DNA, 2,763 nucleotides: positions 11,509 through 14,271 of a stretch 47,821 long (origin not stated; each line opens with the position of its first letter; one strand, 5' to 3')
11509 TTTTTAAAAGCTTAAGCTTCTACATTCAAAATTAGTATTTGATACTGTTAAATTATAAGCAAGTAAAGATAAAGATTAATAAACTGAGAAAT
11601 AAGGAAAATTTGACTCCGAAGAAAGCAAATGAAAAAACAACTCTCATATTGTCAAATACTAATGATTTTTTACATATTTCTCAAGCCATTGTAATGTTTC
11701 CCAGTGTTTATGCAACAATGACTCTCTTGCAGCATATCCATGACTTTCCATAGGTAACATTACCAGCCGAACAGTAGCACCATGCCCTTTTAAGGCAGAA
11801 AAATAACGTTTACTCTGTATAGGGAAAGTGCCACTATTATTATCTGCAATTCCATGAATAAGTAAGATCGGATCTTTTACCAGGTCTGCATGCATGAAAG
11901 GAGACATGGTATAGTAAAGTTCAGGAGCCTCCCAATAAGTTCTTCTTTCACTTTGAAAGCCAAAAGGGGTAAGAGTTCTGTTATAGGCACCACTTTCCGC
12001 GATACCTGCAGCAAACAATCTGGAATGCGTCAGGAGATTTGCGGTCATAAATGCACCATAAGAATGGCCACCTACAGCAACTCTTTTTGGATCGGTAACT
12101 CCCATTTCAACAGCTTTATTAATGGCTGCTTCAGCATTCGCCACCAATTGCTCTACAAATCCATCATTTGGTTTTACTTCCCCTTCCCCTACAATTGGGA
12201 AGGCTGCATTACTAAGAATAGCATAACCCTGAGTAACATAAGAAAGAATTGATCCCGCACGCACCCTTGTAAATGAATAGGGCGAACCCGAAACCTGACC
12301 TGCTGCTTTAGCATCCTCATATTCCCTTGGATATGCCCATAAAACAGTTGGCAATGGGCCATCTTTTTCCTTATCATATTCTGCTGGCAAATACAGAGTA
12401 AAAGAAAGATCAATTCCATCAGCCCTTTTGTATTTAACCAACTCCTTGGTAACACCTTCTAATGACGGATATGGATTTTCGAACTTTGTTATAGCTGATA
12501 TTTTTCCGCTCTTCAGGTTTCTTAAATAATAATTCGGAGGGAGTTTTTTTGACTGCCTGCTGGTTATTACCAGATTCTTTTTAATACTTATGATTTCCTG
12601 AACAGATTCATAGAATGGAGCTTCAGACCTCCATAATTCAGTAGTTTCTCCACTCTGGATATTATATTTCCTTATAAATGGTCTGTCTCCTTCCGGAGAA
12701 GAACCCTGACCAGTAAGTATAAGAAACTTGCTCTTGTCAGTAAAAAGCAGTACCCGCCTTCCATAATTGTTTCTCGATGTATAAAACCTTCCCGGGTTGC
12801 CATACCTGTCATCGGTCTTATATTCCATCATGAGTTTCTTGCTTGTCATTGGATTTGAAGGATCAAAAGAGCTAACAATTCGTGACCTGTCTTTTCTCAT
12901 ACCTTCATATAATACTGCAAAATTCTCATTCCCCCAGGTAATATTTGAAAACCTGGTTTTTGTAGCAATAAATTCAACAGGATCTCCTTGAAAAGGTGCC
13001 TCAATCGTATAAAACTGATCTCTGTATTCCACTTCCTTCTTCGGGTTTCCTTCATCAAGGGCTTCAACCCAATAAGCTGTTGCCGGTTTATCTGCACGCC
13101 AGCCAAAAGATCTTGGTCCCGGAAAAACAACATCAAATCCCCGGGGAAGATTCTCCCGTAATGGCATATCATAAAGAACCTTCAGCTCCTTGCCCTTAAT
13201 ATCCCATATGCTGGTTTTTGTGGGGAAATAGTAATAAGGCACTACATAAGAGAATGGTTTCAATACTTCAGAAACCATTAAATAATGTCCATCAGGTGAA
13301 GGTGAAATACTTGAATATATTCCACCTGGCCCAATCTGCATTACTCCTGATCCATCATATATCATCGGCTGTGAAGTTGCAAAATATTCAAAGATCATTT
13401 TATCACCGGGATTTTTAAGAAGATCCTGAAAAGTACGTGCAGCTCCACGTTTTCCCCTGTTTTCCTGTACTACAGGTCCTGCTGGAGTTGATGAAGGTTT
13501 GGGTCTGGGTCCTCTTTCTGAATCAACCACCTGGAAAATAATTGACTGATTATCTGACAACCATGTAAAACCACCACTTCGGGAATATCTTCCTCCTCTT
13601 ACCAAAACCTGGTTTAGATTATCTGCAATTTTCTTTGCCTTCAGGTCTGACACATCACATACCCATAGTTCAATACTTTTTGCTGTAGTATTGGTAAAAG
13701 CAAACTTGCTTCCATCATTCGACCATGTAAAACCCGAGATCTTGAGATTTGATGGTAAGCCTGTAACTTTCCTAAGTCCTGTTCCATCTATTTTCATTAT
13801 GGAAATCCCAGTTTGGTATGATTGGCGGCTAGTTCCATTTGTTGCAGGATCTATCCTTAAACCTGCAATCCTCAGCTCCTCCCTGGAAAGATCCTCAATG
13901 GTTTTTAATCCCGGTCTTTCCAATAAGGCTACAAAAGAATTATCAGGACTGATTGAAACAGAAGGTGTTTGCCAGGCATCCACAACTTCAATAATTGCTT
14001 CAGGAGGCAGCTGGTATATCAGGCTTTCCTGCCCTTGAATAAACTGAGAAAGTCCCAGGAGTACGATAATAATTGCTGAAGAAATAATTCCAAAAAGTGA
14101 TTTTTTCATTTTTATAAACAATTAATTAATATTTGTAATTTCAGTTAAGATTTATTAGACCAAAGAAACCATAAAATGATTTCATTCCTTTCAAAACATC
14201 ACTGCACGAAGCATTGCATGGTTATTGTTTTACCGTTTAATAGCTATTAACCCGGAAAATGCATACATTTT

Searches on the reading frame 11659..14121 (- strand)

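Call 6: search_protein_families(library=pfam, proteins=[window:11659-14121:-], max_evalue=0.001)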
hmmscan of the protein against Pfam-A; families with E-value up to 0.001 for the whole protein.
window:11659-14121:- (820 aa): 2 families
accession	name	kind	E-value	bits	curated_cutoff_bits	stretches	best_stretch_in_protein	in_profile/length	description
PF00326.27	Peptidase_S9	-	3.9e-24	85.8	22.6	1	665-819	50-212/213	Prolyl oligopeptidase family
PF02129.25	Peptidase_S15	-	9.6e-07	29.2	23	1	568-711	1-128/262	X-Pro dipeptidyl-peptidase (S15 family)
